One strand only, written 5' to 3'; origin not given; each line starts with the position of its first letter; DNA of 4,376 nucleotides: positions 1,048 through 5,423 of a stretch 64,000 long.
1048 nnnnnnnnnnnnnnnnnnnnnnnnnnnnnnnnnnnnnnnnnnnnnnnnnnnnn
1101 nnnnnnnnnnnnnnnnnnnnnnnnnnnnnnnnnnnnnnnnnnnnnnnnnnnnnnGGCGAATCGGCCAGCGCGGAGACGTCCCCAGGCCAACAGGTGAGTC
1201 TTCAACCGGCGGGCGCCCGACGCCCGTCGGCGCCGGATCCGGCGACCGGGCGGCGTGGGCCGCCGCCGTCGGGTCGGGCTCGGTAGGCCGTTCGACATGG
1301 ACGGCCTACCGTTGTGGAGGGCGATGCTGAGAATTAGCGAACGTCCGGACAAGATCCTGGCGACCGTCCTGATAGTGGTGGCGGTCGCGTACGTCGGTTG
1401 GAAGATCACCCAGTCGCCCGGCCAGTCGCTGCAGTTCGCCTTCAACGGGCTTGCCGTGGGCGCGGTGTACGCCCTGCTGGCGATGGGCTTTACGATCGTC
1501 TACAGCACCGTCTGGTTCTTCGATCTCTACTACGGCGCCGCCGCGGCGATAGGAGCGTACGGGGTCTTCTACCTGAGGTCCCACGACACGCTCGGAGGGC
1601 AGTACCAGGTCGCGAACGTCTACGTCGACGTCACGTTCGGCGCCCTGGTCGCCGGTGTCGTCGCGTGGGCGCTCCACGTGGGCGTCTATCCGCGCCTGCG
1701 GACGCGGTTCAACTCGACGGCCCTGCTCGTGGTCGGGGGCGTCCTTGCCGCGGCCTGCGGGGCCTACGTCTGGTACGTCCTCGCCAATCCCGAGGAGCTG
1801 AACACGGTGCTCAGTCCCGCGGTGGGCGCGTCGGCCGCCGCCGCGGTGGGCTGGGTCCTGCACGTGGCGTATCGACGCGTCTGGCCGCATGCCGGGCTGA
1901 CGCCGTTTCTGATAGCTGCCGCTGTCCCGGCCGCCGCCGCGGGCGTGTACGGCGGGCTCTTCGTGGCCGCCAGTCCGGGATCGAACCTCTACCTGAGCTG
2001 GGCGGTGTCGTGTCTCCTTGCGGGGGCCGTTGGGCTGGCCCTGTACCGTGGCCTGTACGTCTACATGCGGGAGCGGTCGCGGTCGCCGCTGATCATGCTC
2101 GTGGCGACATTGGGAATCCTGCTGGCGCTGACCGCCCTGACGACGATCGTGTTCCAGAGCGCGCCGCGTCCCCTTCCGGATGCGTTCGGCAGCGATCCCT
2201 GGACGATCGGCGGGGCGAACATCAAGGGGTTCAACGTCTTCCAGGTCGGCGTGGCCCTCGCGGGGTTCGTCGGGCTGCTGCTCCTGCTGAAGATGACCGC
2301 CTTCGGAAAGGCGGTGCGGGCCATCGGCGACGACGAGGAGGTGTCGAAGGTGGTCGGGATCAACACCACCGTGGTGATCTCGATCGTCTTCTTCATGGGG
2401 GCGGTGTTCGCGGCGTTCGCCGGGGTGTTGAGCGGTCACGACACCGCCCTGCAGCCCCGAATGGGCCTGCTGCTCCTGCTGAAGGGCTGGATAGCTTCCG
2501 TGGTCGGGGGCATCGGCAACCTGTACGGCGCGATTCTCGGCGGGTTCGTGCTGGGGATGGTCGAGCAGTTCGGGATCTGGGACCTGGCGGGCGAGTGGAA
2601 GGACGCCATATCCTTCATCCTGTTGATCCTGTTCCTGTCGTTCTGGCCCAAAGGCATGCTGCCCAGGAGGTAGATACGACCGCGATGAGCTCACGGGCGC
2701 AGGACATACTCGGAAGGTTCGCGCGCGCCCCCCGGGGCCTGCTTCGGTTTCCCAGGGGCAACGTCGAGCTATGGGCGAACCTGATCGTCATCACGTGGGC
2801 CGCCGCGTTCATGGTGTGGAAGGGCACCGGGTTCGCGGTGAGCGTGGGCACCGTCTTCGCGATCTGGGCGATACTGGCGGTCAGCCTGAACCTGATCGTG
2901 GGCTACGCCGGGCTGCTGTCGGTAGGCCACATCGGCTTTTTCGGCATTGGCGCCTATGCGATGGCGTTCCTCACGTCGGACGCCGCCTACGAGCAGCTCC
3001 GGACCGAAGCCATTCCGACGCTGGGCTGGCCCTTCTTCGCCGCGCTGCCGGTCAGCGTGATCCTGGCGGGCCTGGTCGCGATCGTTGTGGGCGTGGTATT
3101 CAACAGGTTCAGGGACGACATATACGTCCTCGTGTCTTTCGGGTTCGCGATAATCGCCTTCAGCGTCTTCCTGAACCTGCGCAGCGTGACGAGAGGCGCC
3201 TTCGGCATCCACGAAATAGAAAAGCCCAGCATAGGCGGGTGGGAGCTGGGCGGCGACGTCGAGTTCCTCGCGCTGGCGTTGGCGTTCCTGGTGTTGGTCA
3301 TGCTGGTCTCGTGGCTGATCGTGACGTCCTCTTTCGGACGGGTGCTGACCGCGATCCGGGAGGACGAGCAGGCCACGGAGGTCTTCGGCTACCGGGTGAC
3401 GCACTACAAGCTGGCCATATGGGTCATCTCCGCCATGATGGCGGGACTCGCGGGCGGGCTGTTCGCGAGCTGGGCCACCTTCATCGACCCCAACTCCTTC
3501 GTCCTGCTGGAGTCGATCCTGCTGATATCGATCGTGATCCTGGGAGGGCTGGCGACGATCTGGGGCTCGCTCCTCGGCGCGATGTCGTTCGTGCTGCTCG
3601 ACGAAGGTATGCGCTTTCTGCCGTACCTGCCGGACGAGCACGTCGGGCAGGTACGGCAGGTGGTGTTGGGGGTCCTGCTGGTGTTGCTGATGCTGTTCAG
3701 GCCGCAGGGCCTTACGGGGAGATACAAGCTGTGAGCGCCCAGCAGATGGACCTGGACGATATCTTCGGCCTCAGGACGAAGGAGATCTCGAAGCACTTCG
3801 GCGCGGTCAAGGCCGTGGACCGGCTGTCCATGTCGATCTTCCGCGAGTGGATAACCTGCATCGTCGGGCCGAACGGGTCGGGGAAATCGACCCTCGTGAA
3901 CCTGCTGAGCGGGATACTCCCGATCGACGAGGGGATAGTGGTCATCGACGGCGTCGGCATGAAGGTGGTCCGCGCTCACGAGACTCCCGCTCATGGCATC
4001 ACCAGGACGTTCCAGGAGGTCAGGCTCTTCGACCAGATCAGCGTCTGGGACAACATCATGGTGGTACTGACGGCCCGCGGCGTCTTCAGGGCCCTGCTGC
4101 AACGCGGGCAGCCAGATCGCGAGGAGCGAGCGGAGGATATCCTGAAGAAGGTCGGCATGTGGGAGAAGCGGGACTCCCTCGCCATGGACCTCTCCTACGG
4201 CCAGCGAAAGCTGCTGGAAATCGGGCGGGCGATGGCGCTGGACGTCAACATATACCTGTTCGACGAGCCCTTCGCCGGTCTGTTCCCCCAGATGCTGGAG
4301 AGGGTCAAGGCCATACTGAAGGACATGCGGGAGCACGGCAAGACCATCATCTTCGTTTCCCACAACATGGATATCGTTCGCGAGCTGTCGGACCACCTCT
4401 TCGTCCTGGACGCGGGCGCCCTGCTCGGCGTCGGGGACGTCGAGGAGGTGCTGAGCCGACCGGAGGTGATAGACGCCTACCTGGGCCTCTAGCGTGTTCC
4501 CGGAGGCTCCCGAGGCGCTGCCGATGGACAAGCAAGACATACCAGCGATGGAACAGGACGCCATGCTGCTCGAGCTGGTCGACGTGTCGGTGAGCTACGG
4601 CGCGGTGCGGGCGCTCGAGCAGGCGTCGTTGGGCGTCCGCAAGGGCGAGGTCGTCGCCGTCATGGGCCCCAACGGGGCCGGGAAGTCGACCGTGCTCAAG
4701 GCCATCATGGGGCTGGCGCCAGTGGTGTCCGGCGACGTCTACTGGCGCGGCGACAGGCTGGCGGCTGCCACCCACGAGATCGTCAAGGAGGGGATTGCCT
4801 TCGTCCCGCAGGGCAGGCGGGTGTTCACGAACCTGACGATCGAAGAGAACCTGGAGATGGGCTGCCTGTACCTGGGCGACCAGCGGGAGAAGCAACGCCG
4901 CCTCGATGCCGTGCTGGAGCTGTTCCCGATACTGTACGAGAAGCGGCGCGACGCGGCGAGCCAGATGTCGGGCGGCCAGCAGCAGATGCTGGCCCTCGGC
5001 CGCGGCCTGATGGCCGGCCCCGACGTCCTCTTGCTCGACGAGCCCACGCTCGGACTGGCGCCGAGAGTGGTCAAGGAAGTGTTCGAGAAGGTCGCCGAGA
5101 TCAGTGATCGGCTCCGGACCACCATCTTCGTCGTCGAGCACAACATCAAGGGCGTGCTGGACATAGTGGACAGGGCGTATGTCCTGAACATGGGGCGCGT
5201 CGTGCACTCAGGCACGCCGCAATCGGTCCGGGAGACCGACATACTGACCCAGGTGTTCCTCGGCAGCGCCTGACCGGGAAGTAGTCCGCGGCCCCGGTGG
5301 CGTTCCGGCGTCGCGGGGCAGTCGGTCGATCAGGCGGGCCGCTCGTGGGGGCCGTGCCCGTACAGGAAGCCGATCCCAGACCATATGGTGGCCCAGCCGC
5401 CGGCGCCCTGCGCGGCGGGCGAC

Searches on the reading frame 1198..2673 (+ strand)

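Call 38: search_protein_families(library=pfam, proteins=[window:1198-2673:+], max_evalue=0.0001)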
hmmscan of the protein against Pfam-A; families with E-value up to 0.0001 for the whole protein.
window:1198-2673:+ (491 aa): 1 family
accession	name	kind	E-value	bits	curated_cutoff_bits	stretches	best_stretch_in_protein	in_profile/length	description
PF02653.21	BPD_transp_2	-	5.1e-34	118.1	26.8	1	246-480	37-269/269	Branched-chain amino acid transport system / permease component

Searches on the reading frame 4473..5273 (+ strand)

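Call 38: search_protein_families(library=pfam, proteins=[window:4473-5273:+], max_evalue=0.0001)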
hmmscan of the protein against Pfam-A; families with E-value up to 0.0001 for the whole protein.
window:4473-5273:+ (266 aa): 3 families
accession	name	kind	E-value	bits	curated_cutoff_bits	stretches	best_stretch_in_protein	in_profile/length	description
PF00005.33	ABC_tran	-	3.7e-33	115.5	25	1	48-192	1-136/137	ABC transporter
PF13304.12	AAA_21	-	8.5e-12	46.2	27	1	61-144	2-94/304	AAA domain, putative AbiEii toxin, Type IV TA system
PF02463.25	SMC_N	-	9.5e-05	22.4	40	0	58-78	24-44/220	RecF/RecN/SMC N terminal domain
